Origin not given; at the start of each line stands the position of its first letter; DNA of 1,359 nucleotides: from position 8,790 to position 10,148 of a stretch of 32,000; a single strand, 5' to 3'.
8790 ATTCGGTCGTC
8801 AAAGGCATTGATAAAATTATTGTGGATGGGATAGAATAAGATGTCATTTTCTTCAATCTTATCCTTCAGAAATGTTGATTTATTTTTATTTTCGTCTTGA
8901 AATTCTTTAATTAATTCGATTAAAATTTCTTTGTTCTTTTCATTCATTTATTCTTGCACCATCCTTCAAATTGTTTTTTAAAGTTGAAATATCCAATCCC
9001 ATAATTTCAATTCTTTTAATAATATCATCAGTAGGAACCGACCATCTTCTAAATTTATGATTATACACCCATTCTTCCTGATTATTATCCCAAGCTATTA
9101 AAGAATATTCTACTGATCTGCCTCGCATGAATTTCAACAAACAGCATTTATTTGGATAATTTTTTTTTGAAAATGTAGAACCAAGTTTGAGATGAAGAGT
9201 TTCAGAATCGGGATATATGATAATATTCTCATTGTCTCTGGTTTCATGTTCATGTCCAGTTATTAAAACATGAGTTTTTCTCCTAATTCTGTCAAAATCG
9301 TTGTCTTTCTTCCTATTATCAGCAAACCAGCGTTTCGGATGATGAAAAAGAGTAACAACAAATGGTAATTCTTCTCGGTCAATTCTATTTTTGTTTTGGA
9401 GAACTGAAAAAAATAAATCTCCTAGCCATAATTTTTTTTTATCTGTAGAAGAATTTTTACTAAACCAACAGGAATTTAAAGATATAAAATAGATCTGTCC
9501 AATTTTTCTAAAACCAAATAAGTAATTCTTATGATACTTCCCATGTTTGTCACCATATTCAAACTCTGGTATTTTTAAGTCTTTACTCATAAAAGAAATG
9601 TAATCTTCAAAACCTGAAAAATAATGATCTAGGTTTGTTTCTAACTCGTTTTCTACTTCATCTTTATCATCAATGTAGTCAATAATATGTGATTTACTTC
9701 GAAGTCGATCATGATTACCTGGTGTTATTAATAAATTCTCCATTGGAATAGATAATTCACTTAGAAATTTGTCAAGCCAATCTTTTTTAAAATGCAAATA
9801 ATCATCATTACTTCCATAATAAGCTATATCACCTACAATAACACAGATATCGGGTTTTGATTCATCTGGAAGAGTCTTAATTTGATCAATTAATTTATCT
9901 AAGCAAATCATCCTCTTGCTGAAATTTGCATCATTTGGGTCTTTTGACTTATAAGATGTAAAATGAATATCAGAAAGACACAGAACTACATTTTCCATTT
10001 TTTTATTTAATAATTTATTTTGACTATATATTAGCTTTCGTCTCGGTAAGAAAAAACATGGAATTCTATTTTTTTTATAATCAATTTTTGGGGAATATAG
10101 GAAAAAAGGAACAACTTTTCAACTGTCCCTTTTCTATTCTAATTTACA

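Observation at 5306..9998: Translationally coupled metallophosphoesterase plus 1213-aa orphan protein: candidate two-gene conflict/defence module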

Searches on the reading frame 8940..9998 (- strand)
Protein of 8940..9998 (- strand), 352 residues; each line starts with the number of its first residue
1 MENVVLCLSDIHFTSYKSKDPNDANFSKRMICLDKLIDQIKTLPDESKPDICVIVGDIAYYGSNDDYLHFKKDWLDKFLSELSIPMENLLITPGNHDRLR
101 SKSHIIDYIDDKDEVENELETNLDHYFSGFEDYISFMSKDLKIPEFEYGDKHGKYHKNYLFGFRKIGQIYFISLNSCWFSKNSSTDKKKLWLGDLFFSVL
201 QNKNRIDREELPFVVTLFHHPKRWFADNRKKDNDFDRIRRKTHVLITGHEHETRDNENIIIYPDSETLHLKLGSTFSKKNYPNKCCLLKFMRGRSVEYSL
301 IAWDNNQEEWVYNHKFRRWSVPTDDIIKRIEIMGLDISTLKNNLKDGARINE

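Call 5: search_protein_families(library=pfam, proteins=[window:8940-9998:-], max_evalue=1)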
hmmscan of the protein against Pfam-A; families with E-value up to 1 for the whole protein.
window:8940-9998:- (352 aa): 1 family
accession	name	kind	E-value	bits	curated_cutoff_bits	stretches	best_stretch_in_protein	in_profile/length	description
PF00149.33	Metallophos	-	6e-13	50.1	21.5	1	5-252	3-190/191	Calcineurin-like phosphoesterase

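Call 6: search_protein_families(library=padloc, proteins=[window:8940-9998:-], max_evalue=1)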
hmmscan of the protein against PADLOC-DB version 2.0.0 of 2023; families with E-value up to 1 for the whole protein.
window:8940-9998:- (352 aa): 3 families
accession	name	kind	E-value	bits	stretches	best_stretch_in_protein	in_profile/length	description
PDLC05051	PDC-S60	-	3.4e-20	69.8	1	5-258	3-247/1027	-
PDLC00736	Effector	-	5.7e-13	46.6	1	6-315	6-294/561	Endonuclease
PDLC04908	PDC-S10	-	0.0016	15.7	1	43-103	25-77/223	-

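Call 8: search_protein_families(library=ncbifam, proteins=[window:8940-9998:-], max_evalue=0.01)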
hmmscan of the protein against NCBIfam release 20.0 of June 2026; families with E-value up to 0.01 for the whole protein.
window:8940-9998:- (352 aa): 3 families
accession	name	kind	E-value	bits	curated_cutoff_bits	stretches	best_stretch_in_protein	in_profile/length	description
NF053861.1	DS8_antiphage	equivalog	3.3e-26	91.3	790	1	8-310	2-288/994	anti-phage protein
NF053862.1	DS9_1_antiphage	equivalog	6.6e-12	45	420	1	3-120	194-311/486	anti-phage phosphoesterase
TIGR00024.1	SbcD_rel_arch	hypoth_equivalog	0.0064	16.2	115.2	0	9-105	21-107/224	putative phosphoesterase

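Call 13: find_homologous_proteins(query=window:8940-9998:-, max_evalue=0.001)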
Query window:8940-9998:- (352 aa): 3 proteins with E <= 0.001 among 871 candidates.
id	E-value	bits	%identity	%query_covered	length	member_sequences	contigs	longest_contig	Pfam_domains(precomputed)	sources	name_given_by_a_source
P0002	3.9e-241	817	100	100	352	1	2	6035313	PF00149.34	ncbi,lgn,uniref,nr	ncbi:3',5'-cyclic adenosine monophosphate phosphodiesterase CpdA [Candidatus Lokiarchaeum ossiferum]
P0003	7.6e-9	53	26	98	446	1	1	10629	PF12850.13,PF00149.34,PF19976.5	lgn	-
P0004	8.5e-6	43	27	70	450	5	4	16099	PF00149.34,PF19976.5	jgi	-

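Call 14: find_encoding_contigs(protein=window:8940-9998:-, flank=10000, max_places=6)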
Protein window:8940-9998:- (352 aa): 2 contigs read that carry it; 2 places shown.
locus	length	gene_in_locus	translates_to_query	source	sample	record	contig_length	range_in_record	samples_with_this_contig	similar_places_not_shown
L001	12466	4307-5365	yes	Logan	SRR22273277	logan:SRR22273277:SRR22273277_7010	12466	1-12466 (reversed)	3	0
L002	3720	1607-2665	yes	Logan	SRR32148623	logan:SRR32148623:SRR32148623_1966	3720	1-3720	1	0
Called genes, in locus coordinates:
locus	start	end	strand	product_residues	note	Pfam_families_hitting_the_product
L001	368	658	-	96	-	PF01713:Smr (weak)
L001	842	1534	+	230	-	PF13412:HTH_24 (faint)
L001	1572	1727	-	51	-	-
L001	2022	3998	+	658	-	-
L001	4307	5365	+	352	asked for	PF00149:Metallophos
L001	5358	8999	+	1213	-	-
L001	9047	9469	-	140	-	PF00239:Resolvase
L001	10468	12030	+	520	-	-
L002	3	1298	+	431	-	?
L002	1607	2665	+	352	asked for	PF00149:Metallophos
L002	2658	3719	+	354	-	?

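Call 16: search_protein_families(library=pfam, proteins=[P0003, P0004], max_evalue=0.01)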
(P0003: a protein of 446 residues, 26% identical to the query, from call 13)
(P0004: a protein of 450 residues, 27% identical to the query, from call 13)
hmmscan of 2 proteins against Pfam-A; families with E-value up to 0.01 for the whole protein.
P0003 (446 aa): 3 families
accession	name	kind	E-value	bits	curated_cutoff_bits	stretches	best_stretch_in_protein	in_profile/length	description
PF19976.4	GAAD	-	1e-17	64.3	23.6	1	372-434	1-62/62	GTPase-associated adaptor domain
PF00149.33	Metallophos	-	8.9e-11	43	21.5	1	5-243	3-189/191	Calcineurin-like phosphoesterase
PF12850.12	Metallophos_2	-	1.4e-06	28.9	27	1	6-279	4-148/154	Calcineurin-like phosphoesterase superfamily domain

P0004 (450 aa): 3 families
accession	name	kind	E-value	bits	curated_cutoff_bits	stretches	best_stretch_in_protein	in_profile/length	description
PF19976.4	GAAD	-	1.8e-16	60.4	23.6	1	386-446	2-61/62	GTPase-associated adaptor domain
PF00149.33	Metallophos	-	1.4e-09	39.1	21.5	1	1-239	4-191/191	Calcineurin-like phosphoesterase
PF12850.12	Metallophos_2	-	0.00024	21.6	27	0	204-271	84-146/154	Calcineurin-like phosphoesterase superfamily domain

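Call 47: search_solved_structures(query=window:8940-9998:-, max_evalue=1, show_alignments=2)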
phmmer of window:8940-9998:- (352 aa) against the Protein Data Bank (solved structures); distinct sequences matched with E-value up to 1: 2.
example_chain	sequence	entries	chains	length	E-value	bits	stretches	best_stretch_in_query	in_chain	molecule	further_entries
1qi7_A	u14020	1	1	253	0.39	12.6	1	116-174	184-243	PROTEIN (N-GLYCOSIDASE)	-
1jhg_A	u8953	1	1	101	0.98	11.3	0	66-123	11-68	TRP OPERON REPRESSOR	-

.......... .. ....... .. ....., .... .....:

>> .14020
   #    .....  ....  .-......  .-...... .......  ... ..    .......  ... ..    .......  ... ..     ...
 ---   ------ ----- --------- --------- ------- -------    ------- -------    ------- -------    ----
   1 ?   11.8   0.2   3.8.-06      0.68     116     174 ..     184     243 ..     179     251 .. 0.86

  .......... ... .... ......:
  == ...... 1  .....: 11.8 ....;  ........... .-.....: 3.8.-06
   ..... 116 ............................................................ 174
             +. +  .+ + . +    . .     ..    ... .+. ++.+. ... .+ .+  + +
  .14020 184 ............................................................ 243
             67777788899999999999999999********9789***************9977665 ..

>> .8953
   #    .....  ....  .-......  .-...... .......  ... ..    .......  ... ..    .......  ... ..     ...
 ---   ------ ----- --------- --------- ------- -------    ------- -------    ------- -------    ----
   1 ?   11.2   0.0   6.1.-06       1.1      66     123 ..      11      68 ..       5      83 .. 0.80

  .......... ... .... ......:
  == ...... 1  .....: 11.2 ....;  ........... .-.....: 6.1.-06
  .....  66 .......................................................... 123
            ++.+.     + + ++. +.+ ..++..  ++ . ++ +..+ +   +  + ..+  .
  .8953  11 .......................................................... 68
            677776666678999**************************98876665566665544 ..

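Call 51: find_encoding_contigs(protein=P0003, flank=8000, max_places=3)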
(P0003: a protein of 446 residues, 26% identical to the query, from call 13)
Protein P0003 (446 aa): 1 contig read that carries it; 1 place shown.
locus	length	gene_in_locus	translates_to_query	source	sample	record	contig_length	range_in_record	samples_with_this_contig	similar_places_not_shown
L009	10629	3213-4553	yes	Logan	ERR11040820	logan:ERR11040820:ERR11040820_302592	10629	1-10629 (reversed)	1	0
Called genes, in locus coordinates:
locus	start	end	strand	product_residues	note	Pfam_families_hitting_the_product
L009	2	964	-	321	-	?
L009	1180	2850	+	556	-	PF00072:Response_reg, PF07719:TPR_2 (faint), PF13428:TPR_14 (faint), PF13432:TPR_16 (faint), PF14559:TPR_19 (faint), PF13424:TPR_12 (faint)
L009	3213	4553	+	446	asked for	PF00149:Metallophos, PF12850:Metallophos_2 (faint), PF19976:GAAD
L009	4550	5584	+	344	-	PF19994:GASH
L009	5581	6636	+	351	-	PF19975:DO-GTPase1, PF19993:DO-GTPase2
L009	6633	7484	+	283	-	PF19975:DO-GTPase1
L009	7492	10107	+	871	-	PF20012:GAP1-N1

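Call 52: find_encoding_contigs(protein=P0004, flank=8000, max_places=3)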
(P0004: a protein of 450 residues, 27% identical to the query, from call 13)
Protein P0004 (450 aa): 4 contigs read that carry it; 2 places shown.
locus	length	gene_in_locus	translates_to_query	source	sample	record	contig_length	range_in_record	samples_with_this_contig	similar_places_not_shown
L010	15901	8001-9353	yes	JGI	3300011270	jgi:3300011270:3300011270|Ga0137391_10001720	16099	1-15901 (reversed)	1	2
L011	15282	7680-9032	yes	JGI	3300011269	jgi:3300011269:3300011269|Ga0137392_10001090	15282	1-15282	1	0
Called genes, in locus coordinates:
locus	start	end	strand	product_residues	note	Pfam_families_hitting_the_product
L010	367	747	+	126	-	-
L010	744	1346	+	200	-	PF19502:DUF6036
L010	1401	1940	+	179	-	-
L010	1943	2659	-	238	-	-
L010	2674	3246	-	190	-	-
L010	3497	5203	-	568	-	-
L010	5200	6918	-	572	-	-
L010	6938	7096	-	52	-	-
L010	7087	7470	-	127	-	-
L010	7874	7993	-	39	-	-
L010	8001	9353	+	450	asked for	PF00149:Metallophos, PF19976:GAAD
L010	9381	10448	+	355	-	PF19994:GASH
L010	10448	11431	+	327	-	PF19993:DO-GTPase2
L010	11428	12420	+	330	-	PF19975:DO-GTPase1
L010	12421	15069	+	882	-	PF20012:GAP1-N1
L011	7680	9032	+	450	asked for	PF00149:Metallophos, PF19976:GAAD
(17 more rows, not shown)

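Call 74: find_related_loci(query=window:8940-9998:-, collection=metagenome_contigs, flank=8000)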
Query window:8940-9998:- (352 aa) in metagenome_contigs; peptide patterns used: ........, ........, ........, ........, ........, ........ (x = any residue, [..] = any of these).
43 stretches matched a pattern, but none encodes a relative of the query by tblastn (E <= 1e-3).

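Call 75: search_dna_similar(query=window:8940-9998:-, collection=plasmids, mode=protein, max_evalue=0.001, max_rows=15)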
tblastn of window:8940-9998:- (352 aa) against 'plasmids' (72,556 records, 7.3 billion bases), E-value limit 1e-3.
Records with a match: 28; places in all: 28; records where one place covers at least 80% of the query: 3.
Best place of each record, by identity: <60% 28.
By first word of the organism name: Agrobacterium 5; Klebsiella 4; Aeromonas 4; Bacillus 3; Clostridium 3; Rhizobium 2; Pantoea 2; Paenisporosarcina 1; Pararhizobium 1; Aliivibrio 1; and 2 more.
By predicted mobility (MOB-suite, as given by PLSDB): conjugative 16; non-mobilizable 8; mobilizable 4.
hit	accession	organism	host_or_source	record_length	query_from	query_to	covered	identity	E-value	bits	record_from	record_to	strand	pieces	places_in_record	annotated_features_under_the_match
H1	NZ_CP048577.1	Agrobacterium tumefaciens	-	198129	1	275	78%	28.2%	1e-14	83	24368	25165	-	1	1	metallophosphoesterase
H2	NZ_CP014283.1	Bacillus thuringiensis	cell culture,soil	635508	1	290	82%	26.3%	2e-11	73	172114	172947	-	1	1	metallophosphoesterase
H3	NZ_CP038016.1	Paenisporosarcina antarctica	Antarctica: Sea off King George Island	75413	4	287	81%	25.8%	2e-8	64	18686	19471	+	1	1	metallophosphoesterase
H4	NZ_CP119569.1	Pararhizobium qamdonense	cell culture,soil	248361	1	275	78%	26.6%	1e-12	77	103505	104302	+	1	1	metallophosphoesterase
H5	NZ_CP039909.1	Agrobacterium tumefaciens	-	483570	1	271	77%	26.6%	7e-15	83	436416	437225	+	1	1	metallophosphoesterase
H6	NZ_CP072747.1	Agrobacterium tumefaciens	cell culture,noduls from roots of ...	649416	1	271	77%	26.6%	7e-15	83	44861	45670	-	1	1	metallophosphoesterase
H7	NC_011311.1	Aliivibrio salmonicida LFI1238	-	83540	5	281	79%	25.1%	2e-6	57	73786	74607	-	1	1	metallophosphoesterase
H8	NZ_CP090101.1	Rhizobium leguminosarum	Trifolium pratense,Cell culture,Plant ...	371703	8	251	69%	28.5%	6e-11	71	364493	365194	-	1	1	metallophosphoesterase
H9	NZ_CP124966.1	Agrobacterium tumefaciens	lilac,cell culture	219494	8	251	69%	28.0%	1e-11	74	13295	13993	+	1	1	metallophosphoesterase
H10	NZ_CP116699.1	Agrobacterium tumefaciens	Clematis,cell culture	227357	8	251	69%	28.0%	1e-11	74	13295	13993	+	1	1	metallophosphoesterase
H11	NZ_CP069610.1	Priestia megaterium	Homo sapiens,Pure culture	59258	34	318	81%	23.7%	7e-5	52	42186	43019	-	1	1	metallophosphoesterase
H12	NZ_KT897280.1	Clostridium botulinum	-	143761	5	269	75%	24.8%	5e-8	62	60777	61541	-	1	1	metallophosphoesterase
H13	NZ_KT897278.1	Clostridium botulinum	-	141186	5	269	75%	24.6%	7e-8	62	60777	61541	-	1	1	metallophosphoesterase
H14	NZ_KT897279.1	Clostridium botulinum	-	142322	5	269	75%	24.6%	7e-8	62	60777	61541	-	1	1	metallophosphoesterase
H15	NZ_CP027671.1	Simplicispira suum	cell culture,Dust collector of pigpen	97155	5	254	71%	25.7%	4e-8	63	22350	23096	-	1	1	metallophosphoesterase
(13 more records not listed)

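Call 76: get_annotated_region(hit=H1, flank=6000)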
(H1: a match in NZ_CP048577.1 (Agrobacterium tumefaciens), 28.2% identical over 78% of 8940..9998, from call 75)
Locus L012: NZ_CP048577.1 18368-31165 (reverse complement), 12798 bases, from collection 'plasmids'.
description: Agrobacterium tumefaciens strain cl001 plasmid pAt2, complete sequence
organism: Agrobacterium tumefaciens (NCBI taxid 358)
taxonomy: Bacteria; Pseudomonadota; Alphaproteobacteria; Hyphomicrobiales; Rhizobiaceae; Agrobacterium; Agrobacterium tumefaciens
host: -; source: -; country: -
typing (MOB-suite, as given by PLSDB): conjugative; relaxase MOBQ; mating-pair formation MPF_T
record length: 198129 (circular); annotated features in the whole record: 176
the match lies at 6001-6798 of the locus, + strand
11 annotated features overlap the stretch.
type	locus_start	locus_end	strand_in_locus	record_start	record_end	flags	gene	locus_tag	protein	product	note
CDS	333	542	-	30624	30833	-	-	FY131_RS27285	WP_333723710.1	hypothetical protein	-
CDS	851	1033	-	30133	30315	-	-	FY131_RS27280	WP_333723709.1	hypothetical protein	-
CDS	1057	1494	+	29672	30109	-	-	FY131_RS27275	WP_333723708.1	GNAT family N-acetyltransferase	-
CDS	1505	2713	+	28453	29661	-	solA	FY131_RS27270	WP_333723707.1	N-methyl-L-tryptophan oxidase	-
CDS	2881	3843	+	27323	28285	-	-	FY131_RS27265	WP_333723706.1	phospholipase D family protein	-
CDS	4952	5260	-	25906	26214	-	-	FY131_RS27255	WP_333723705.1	hypothetical protein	-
CDS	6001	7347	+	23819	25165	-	-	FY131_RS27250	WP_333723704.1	metallophosphoesterase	-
CDS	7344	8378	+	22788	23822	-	-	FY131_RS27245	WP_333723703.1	GTPase-associated system all-helical protein GASH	-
CDS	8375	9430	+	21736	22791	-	-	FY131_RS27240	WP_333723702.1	hypothetical protein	-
CDS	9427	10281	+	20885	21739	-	-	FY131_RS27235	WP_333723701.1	hypothetical protein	-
CDS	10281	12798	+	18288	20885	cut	-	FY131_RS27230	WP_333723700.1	hypothetical protein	-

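Call 77: get_annotated_region(hit=H2, flank=6000)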
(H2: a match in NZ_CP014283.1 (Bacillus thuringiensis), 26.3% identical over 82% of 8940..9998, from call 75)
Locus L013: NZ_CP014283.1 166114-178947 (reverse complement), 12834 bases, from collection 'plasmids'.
description: Bacillus thuringiensis strain Bt185 plasmid pBT1850636, complete sequence
organism: Bacillus thuringiensis (NCBI taxid 1428)
taxonomy: Bacteria; Bacillota; Bacilli; Bacillales; Bacillaceae; Bacillus; Bacillus thuringiensis
host: -; source: cell culture,soil; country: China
typing (MOB-suite, as given by PLSDB): non-mobilizable; replicon rep_cluster_125,rep_cluster_459
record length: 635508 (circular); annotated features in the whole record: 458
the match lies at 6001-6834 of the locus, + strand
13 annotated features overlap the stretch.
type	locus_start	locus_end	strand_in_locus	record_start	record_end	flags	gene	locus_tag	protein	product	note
CDS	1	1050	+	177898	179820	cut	-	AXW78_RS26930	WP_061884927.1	AAA family ATPase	-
CDS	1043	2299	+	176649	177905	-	-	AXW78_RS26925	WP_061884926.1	hypothetical protein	-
CDS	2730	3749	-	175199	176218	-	-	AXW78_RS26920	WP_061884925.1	tyrosine-type recombinase/integrase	GO:0015074 - DNA integration [Evidence IEA]; GO:0006310 - DNA recombination [Evidence IEA]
CDS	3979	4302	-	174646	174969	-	-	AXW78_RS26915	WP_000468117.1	helix-turn-helix transcriptional regulator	-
CDS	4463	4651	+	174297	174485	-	-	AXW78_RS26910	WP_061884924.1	helix-turn-helix transcriptional regulator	-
CDS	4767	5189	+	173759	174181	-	-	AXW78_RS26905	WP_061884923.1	hypothetical protein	-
CDS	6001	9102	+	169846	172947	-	-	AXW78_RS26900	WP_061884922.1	metallophosphoesterase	-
CDS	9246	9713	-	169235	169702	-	-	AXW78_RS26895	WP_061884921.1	hypothetical protein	-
CDS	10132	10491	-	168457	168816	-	-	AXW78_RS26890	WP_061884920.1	helix-turn-helix transcriptional regulator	-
CDS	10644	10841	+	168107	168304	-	-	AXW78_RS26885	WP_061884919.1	helix-turn-helix domain-containing protein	-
CDS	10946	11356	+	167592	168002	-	-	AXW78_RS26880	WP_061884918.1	hypothetical protein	-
CDS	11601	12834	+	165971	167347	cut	tet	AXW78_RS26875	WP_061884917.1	Tet(L)/Tet(K)/Tet(45) family tetracycline efflux MFS transporter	GO:0015904 - tetracycline transmembrane transport [Evidence IEA]; GO:0055085 - transmembrane transport [Evidence IEA]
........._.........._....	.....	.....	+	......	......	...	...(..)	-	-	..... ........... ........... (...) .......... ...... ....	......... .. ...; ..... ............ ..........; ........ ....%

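Call 79: search_protein_families(library=ncbifam, proteins=[L013:6001-9102:+, L012:6001-7347:+], max_evalue=0.001)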
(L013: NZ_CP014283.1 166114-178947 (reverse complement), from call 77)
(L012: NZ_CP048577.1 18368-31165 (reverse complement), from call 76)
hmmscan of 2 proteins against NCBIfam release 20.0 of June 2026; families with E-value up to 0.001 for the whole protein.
L013:6001-9102:+ (1033 aa): 4 families
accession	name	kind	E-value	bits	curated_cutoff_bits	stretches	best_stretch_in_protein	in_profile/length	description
NF053861.1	DS8_antiphage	equivalog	9.7e-64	215.6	790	1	7-882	1-859/994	anti-phage protein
NF053862.1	DS9_1_antiphage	equivalog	8.7e-12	44.6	420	1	4-114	195-314/486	anti-phage phosphoesterase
NF010469.0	PRK13894.1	subfamily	0.00022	20.7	508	1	384-440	134-191/320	conjugal transfer ATPase TrbB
TIGR02782.1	TrbB_P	equivalog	0.00054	19.3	304.55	1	390-447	128-186/303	P-type conjugative transfer ATPase TrbB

L012:6001-7347:+ (448 aa): 2 families
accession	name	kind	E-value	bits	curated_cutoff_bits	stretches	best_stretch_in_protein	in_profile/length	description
NF053861.1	DS8_antiphage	equivalog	3.7e-34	117.6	790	1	7-289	1-272/994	anti-phage protein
NF053862.1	DS9_1_antiphage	equivalog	1.3e-17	63.9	420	1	4-131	195-325/486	anti-phage phosphoesterase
